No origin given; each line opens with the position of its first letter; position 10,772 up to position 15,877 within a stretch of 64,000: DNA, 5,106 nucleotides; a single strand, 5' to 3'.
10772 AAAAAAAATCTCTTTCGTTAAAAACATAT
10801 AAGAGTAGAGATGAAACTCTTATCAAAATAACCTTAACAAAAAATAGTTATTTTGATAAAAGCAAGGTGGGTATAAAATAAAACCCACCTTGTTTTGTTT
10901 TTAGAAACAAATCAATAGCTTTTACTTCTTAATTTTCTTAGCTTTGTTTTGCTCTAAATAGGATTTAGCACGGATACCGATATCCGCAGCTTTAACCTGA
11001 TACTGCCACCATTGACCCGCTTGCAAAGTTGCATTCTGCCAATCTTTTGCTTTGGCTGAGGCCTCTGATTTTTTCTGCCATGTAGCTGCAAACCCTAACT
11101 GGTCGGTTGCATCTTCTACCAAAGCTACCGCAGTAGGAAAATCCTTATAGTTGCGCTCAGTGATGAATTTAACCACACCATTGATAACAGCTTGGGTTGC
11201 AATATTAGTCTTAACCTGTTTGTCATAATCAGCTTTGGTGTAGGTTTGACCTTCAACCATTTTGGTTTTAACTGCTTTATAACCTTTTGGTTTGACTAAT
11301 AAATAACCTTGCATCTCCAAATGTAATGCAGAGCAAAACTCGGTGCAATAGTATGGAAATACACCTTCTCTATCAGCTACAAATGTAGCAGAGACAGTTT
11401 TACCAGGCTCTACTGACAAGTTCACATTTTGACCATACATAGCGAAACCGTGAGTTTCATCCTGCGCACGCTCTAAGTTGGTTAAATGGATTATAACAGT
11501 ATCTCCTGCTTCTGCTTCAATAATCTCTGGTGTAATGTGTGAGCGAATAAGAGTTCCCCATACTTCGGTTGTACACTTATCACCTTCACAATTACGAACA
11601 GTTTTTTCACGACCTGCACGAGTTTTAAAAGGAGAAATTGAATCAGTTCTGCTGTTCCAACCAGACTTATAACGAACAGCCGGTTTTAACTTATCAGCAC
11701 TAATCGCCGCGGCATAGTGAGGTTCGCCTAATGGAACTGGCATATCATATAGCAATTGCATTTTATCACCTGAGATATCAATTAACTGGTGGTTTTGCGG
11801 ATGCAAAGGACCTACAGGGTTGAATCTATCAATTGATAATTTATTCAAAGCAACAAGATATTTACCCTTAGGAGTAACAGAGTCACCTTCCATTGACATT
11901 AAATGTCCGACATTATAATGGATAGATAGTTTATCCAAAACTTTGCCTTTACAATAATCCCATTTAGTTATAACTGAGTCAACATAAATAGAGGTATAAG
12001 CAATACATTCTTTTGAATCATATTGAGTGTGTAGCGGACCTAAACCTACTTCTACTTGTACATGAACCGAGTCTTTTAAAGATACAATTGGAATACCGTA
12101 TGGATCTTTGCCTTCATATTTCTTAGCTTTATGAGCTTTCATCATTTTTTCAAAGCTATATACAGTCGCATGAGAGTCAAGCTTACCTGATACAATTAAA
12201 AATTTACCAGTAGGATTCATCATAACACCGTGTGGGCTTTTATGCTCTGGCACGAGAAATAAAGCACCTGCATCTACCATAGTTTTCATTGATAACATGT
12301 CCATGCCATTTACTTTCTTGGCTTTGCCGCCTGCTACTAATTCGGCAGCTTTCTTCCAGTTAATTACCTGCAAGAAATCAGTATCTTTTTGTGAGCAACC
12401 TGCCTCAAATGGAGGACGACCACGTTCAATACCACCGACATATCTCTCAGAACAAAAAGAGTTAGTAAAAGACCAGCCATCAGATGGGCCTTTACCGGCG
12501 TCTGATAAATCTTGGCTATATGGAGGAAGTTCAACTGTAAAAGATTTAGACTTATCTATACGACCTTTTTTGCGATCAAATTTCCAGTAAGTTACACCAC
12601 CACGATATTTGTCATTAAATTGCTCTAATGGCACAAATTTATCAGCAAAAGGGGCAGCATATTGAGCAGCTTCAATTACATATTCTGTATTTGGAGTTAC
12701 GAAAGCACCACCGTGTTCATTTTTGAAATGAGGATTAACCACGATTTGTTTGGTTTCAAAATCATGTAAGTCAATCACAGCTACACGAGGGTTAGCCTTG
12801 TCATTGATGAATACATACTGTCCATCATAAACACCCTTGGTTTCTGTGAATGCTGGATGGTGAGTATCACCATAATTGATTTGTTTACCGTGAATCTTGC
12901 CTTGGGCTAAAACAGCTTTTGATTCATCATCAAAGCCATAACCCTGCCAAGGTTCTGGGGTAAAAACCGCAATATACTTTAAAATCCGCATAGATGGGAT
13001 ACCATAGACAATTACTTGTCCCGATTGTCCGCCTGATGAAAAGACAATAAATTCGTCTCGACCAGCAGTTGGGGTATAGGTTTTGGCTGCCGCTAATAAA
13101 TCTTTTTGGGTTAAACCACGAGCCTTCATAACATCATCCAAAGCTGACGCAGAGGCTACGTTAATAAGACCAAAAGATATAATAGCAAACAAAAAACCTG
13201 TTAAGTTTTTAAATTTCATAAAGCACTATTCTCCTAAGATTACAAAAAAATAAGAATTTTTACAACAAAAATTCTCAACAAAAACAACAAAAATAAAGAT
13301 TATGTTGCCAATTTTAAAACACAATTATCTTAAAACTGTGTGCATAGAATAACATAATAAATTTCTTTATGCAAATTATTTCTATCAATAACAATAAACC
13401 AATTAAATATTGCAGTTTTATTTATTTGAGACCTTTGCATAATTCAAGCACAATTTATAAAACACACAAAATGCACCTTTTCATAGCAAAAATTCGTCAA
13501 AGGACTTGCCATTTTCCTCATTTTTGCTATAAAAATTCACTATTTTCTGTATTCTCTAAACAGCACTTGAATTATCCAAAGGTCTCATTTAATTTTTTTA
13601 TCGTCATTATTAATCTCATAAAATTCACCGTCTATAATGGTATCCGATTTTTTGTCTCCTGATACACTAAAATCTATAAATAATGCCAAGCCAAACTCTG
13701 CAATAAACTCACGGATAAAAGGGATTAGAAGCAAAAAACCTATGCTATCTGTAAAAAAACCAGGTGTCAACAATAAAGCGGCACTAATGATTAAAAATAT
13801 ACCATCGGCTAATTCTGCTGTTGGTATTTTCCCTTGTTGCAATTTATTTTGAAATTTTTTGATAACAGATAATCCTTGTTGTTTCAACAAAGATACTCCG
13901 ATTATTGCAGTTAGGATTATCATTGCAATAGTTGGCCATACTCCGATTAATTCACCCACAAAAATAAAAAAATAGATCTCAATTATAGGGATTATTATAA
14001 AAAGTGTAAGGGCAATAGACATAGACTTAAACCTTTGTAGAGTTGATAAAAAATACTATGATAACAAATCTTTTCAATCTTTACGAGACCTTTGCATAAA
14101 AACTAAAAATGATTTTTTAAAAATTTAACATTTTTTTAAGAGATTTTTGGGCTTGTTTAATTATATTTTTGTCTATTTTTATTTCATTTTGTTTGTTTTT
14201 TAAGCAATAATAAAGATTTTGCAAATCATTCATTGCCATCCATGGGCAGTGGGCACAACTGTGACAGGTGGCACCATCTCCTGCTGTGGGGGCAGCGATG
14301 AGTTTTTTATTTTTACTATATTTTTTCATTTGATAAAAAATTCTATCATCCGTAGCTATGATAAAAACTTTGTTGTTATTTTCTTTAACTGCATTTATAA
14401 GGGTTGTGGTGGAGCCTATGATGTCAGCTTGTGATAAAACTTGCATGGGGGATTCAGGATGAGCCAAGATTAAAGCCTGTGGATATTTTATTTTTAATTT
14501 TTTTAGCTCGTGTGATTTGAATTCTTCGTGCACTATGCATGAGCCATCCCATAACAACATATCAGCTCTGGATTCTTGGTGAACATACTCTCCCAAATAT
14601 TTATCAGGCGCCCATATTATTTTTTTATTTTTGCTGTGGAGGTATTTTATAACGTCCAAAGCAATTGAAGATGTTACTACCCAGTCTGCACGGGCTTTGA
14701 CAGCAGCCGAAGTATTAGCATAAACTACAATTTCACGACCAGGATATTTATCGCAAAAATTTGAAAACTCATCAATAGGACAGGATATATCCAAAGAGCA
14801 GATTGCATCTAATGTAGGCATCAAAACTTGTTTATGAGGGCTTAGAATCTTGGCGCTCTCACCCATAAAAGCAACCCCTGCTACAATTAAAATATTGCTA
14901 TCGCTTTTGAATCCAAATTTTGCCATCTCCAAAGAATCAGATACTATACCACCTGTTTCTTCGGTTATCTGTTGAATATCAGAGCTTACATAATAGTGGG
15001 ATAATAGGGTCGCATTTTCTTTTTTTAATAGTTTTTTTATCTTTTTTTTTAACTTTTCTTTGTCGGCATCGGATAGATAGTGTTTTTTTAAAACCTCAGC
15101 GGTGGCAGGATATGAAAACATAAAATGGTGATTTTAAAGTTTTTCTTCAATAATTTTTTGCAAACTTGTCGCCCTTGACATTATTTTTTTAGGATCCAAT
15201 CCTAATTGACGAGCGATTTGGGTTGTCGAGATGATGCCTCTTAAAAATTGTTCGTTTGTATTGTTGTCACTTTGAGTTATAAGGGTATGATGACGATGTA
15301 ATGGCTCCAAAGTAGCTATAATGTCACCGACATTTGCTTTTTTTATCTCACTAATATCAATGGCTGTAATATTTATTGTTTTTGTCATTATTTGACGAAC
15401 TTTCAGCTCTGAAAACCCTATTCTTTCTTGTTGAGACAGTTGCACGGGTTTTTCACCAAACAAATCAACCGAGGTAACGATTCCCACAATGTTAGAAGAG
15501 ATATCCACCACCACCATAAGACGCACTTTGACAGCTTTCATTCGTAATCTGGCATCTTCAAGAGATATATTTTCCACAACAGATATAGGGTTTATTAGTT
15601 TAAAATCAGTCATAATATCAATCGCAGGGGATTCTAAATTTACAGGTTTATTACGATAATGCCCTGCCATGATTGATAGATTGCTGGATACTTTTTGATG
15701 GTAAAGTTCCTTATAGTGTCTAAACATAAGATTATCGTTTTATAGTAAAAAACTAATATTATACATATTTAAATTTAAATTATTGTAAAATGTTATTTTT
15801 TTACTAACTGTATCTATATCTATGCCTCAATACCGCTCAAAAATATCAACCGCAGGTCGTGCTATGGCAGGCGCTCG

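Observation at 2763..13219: Complete clade II nos cluster (nosZ-C1-C2-B-D-G-H-F-L-Y) in an AT-rich gammaproteobacterium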

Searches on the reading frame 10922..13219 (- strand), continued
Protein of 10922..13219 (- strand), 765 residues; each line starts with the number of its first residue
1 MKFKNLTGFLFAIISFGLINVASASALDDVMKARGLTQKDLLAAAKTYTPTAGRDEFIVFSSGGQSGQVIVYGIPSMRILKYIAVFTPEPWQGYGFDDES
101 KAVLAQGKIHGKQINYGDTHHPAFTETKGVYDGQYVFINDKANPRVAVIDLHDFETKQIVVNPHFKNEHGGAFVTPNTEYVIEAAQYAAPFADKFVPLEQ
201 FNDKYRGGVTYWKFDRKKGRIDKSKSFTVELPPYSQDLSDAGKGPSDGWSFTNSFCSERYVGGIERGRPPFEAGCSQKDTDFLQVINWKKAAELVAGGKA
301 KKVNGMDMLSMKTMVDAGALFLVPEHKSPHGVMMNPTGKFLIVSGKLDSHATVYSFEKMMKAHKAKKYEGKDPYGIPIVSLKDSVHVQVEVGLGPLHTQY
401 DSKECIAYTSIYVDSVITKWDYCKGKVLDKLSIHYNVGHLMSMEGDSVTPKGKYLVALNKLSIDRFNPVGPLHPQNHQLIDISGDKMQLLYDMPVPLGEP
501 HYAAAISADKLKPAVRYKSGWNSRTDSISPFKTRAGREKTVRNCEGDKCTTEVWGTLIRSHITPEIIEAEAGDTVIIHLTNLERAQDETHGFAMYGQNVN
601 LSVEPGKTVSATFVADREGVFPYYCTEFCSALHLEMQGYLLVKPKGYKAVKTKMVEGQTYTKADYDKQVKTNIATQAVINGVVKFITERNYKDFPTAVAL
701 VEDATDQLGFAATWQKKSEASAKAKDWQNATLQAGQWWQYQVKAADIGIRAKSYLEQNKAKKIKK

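Call 57: find_encoding_contigs(protein=P0002, flank=10000, max_places=2)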
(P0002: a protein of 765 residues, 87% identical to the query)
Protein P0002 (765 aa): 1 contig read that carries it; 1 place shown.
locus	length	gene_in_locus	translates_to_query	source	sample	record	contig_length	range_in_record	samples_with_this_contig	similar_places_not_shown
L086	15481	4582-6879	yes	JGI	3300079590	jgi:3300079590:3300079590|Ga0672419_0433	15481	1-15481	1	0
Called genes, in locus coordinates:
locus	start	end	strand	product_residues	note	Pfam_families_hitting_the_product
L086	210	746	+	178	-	-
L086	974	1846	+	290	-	PF01479:S4 (weak), PF00849:PseudoU_synth_2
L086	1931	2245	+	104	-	-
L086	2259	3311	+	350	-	PF00154:RecA_N, PF06745:ATPase (faint), PF08423:Rad51, PF21096:RecA_C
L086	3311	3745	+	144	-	PF21982:RecX_HTH1, PF02631:RecX_HTH2, PF21981:RecX_HTH3 (weak)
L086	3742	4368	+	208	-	PF00730:HhH-GPD, PF00633:HHH (weak)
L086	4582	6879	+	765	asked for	PF18764:nos_propeller, PF13473:Cupredoxin_1 (weak)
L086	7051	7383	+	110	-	PF00034:Cytochrom_C, PF13442:Cytochrome_CBB3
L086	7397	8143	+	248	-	PF00034:Cytochrom_C, PF13442:Cytochrome_CBB3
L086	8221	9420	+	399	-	-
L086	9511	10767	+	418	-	PF13229:Beta_helix, PF05048:NosD, PF13229:Beta_helix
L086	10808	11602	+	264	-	PF13187:Fer4_9 (faint), PF13534:Fer4_17 (faint), PF25160:LdpA_Fe-S-bd (faint), PF17179:Fer4_22 (faint), PF00037:Fer4 (weak), PF12797:Fer4_2 (faint), PF12837:Fer4_6 (faint), PF12838:Fer4_7, +3 more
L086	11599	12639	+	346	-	PF12801:Fer4_5, PF00037:Fer4 (faint)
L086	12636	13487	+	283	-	PF02463:SMC_N (faint), PF00005:ABC_tran, PF13304:AAA_21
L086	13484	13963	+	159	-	PF05573:NosL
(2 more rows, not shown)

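Call 58: find_encoding_contigs(protein=P0004, flank=10000, max_places=2)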
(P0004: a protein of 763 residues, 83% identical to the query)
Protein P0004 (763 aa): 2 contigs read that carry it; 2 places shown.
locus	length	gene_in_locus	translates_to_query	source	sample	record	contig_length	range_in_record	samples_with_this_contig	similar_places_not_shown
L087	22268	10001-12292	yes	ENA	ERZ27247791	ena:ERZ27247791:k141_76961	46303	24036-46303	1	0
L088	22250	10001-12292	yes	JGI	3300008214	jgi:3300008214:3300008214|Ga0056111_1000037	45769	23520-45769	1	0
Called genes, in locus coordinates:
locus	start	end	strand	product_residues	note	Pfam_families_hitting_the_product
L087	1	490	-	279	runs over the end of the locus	PF00005:ABC_tran, PF02463:SMC_N (faint), PF13304:AAA_21 (faint)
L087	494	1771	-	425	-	PF11812:DUF3333, PF00528:BPD_transp_1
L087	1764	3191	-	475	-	PF12501:DUF3708, PF00528:BPD_transp_1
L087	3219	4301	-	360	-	PF12849:PBP_like_2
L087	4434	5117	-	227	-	-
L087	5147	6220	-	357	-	PF01594:AI-2E_transport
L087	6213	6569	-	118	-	-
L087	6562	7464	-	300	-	PF00126:HTH_1, PF12849:PBP_like_2, PF03466:LysR_substrate, PF12727:PBP_like (weak)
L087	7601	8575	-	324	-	PF13645:YkuD_2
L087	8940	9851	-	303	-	PF01040:UbiA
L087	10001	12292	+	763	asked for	PF18764:nos_propeller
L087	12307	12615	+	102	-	PF00034:Cytochrom_C, PF13442:Cytochrome_CBB3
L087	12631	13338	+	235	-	PF00034:Cytochrom_C, PF13442:Cytochrome_CBB3 (weak)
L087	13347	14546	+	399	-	-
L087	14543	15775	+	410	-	PF13229:Beta_helix, PF05048:NosD, PF13229:Beta_helix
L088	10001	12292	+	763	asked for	PF18764:nos_propeller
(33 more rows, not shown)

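Call 79: list_cluster_members(proteins=[P0003, P0006, P0007, P0009, P0123, P0128, P0131, P0133, P0137, P0146])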
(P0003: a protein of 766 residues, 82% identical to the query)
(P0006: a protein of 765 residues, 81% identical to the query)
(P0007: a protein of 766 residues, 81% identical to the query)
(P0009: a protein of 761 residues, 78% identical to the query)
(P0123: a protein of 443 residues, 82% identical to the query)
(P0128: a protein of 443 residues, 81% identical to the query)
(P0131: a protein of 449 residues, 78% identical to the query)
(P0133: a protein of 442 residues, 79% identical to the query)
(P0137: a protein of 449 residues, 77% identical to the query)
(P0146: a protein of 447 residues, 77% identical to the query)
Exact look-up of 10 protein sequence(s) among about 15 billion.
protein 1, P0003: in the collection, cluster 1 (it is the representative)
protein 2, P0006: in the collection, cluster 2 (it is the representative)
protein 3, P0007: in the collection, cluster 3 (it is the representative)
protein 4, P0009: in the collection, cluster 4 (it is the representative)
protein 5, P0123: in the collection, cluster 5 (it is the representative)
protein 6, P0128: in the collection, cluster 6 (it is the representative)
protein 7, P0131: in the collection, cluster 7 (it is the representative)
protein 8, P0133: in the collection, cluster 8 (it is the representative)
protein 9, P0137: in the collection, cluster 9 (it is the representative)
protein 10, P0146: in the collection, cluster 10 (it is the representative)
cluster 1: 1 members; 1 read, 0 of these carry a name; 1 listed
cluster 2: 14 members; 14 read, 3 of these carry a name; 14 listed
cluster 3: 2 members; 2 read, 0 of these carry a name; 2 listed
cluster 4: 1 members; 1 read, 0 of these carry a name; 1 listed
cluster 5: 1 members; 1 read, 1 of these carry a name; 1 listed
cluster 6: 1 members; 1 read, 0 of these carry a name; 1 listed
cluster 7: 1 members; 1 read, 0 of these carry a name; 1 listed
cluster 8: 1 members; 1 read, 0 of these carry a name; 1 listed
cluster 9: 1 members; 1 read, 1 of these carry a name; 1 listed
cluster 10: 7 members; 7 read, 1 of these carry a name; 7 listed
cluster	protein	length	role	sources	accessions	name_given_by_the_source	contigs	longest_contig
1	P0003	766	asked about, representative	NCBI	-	-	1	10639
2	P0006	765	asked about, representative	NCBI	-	-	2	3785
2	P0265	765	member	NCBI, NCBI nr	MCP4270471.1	MAG: Sec-dependent nitrous-oxide reductase [Gammaproteobacteria bacterium] | Sec-dependent nitrous-oxide reductase [Gammaproteobacteria bacterium]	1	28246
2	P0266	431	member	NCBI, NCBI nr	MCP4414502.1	MAG: cytochrome C, partial [Gammaproteobacteria bacterium] | cytochrome C [Gammaproteobacteria bacterium]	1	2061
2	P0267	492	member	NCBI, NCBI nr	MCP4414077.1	MAG: Sec-dependent nitrous-oxide reductase, partial [Gammaproteobacteria bacterium] | Sec-dependent nitrous-oxide reductase [Gammaproteobacteria bacterium]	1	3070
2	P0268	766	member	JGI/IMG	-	-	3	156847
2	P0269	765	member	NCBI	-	-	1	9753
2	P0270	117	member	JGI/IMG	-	-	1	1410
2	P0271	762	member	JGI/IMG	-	-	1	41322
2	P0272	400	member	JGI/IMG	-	-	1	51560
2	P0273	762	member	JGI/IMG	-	-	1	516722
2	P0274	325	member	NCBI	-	-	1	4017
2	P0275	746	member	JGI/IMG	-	-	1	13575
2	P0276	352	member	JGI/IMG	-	-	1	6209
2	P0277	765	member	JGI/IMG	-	-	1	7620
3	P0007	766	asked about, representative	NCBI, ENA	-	-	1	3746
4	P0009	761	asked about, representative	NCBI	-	-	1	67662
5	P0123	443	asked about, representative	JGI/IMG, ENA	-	preprotein translocase subunit SecY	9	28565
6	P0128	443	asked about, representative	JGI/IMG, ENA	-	-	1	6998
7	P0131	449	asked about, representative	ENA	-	-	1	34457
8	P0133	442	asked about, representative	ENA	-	-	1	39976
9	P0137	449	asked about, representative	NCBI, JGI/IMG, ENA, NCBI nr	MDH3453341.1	MAG: preprotein translocase subunit SecY [Gammaproteobacteria bacterium] | preprotein translocase subunit SecY [Gammaproteobacteria bacterium]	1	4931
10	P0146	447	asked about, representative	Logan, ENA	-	-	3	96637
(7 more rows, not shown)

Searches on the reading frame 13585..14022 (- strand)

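Call 13: search_protein_families(library=ncbifam, max_evalue=1e-10, proteins=[window:13585-14022:-])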
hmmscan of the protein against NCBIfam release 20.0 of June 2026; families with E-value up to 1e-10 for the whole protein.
window:13585-14022:- (145 aa): 2 families
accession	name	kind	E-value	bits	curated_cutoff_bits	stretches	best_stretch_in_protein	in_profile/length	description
NF008528.1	PRK11463.1-2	subfamily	7.7e-36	122.4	40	1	6-110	2-106/109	FxsA family membrane protein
NF008527.1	PRK11463.1-1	exception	2.8e-11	43.3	150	1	13-108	29-129/191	FxsA family membrane protein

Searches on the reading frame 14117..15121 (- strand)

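Call 13: search_protein_families(library=ncbifam, max_evalue=1e-10, proteins=[window:14117-15121:-])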
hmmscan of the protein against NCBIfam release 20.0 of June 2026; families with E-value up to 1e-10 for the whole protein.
window:14117-15121:- (334 aa): 4 families
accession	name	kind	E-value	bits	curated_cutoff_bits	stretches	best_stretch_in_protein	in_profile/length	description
TIGR00550.1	nadA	equivalog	9.9e-106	353.4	262.9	1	22-334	4-308/309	quinolinate synthase NadA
NF006878.0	PRK09375.1-2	equivalog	4.8e-99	331.3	294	1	21-333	3-303/306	quinolinate synthase NadA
NF006884.0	PRK09375.2-5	equivalog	2.3e-29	102.4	691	2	183-333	273-421/426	quinolinate synthase NadA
NF006882.0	PRK09375.2-3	equivalog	1.1e-19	70.4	561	1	36-180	73-229/447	quinolinate synthase NadA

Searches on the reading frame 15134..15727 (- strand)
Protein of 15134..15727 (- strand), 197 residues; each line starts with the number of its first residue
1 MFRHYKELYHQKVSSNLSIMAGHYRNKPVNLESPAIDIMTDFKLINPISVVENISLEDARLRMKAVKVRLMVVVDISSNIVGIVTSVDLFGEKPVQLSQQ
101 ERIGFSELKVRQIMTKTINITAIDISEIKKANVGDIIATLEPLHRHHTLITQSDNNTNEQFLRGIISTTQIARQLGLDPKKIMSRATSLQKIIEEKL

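Call 13: search_protein_families(library=ncbifam, max_evalue=1e-10, proteins=[window:15134-15727:-])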
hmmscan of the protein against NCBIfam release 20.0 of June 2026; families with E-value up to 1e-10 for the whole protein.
window:15134-15727:- (197 aa): 0 families

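Call 35: search_protein_families(library=pfam, max_evalue=0.01, proteins=[window:15134-15727:-])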
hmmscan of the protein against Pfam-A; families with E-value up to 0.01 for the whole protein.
window:15134-15727:- (197 aa): 1 family
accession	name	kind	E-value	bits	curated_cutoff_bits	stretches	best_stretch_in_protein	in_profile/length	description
PF00571.33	CBS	-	1.7e-07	31.9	24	1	37-90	3-52/57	CBS domain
